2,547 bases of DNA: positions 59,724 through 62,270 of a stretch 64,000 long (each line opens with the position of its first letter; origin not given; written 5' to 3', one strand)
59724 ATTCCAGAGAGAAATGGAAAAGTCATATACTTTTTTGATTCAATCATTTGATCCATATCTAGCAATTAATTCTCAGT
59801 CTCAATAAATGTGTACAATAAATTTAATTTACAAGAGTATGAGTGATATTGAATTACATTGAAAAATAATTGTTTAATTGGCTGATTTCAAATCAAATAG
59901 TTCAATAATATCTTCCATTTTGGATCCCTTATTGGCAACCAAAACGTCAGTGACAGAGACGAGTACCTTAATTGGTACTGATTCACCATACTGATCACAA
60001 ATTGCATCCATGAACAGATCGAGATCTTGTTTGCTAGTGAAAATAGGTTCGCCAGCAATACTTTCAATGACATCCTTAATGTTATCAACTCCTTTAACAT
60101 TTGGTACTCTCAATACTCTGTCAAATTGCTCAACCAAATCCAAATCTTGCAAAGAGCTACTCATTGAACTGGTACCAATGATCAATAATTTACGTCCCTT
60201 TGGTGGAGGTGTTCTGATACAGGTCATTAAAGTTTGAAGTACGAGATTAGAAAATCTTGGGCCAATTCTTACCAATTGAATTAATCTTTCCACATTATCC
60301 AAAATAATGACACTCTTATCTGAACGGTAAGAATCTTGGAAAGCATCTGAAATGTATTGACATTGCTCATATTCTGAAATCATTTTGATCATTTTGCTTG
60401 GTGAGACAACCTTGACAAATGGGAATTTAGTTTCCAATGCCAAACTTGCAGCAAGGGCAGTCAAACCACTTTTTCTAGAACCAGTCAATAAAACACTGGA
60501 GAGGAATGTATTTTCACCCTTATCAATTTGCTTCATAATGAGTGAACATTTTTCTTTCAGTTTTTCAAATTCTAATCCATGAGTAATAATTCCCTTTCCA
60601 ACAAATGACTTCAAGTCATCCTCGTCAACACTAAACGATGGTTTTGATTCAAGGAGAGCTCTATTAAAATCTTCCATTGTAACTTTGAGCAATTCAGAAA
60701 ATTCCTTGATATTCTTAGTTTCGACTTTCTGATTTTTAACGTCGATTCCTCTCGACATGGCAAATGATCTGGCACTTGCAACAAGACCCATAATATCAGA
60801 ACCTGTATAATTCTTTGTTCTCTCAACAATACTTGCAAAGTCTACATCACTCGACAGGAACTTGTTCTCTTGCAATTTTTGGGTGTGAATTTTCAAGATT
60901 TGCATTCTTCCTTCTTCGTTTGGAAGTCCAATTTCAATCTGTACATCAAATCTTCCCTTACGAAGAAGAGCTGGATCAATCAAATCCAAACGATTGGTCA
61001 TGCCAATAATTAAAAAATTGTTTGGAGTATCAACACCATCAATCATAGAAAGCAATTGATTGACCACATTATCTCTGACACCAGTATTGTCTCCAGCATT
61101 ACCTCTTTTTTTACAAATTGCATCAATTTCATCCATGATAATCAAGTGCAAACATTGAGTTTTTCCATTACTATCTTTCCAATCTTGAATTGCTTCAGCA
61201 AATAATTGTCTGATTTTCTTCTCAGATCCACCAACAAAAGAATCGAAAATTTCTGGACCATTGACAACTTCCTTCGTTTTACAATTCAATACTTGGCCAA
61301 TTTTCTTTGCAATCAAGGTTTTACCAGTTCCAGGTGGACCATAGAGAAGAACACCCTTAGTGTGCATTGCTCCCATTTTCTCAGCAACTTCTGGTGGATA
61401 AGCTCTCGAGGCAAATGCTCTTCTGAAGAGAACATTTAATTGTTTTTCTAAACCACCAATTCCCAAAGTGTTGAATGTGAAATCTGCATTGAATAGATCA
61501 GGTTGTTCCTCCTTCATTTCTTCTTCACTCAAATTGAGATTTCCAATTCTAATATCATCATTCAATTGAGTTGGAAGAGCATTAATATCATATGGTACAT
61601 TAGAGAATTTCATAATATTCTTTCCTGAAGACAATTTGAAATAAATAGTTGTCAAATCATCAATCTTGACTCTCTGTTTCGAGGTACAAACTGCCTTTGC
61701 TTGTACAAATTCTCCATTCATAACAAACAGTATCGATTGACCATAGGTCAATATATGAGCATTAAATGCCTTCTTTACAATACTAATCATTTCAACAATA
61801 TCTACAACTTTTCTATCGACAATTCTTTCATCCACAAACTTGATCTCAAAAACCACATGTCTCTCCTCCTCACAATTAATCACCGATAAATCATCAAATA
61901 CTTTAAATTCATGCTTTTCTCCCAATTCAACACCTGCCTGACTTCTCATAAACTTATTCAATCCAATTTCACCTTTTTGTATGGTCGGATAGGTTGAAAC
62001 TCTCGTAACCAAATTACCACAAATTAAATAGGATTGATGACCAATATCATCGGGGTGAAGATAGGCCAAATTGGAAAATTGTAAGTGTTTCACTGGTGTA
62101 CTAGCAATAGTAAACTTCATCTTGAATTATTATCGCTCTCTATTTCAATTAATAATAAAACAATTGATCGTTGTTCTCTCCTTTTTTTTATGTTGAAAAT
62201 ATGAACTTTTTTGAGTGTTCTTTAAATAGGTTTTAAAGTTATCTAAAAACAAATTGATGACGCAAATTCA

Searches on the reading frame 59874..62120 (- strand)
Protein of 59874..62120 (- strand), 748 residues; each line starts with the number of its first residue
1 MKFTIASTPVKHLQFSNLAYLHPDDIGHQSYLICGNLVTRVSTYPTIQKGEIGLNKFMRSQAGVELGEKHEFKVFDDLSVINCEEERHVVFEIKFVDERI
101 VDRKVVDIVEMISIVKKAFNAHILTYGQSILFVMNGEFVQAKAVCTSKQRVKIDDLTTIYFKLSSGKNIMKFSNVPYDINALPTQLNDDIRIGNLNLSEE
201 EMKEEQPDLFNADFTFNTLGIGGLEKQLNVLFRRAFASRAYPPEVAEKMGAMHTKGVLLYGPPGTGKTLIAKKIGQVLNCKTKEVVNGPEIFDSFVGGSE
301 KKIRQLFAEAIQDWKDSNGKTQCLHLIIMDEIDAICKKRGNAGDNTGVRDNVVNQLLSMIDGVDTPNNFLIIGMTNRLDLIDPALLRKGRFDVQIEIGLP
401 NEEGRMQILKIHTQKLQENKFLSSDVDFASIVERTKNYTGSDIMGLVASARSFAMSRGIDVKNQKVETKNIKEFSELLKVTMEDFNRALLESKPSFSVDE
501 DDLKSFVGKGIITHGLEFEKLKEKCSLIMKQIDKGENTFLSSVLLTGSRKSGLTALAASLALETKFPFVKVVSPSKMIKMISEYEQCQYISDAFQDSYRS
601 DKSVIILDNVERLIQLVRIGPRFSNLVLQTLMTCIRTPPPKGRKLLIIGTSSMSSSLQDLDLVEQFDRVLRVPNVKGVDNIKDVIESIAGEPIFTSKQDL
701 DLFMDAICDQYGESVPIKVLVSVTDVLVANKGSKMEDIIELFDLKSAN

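Call 61: search_protein_families(library=pfam, proteins=[window:59874-62120:-], max_evalue=0.001)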
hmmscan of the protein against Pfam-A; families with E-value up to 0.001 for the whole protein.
window:59874-62120:- (748 aa): 13 families
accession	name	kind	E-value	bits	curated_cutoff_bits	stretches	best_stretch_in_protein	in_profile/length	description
PF00004.35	AAA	-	1.9e-45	154.9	21.2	2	257-399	1-131/131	ATPase family associated with various cellular activities (AAA)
PF17862.7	AAA_lid_3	-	1.3e-09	37.9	27.2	1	425-464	1-40/45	AAA+ lid domain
PF13401.12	AAA_22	-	4.5e-07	30.7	27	0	256-327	7-88/130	AAA domain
PF06068.19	TIP49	-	5.6e-07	29.5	23.8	0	249-301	45-98/347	TIP49 P-loop domain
PF20720.3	nSTAND3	-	6.8e-06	26.3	27.2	0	542-617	19-98/155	Novel STAND NTPase 3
PF13173.12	AAA_14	-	2.4e-05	24.8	27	0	543-621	5-75/129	AAA domain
PF05496.18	RuvB_N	-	8.6e-05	22.8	27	0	253-290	32-68/159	Holliday junction DNA helicase RuvB P-loop domain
PF01637.24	ATPase_2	-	8.9e-05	22.8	33.2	0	587-658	95-162/225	ATPase domain predominantly from Archaea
PF07728.20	AAA_5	-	0.00011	22.6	22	1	256-286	1-32/139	AAA domain (dynein-related subfamily)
PF01078.27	Mg_chelatase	-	0.00024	21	20.3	1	251-284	19-52/207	Magnesium chelatase, subunit ChlI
PF07724.20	AAA_2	-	0.00028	21.4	27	0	257-362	6-101/166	AAA domain (Cdc48 subfamily)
PF13479.12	AAA_24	-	0.00029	21.2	27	0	257-337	5-78/195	AAA domain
PF02367.23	TsaE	-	0.00053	20.4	26.6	0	245-285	10-50/128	Threonylcarbamoyl adenosine biosynthesis protein TsaE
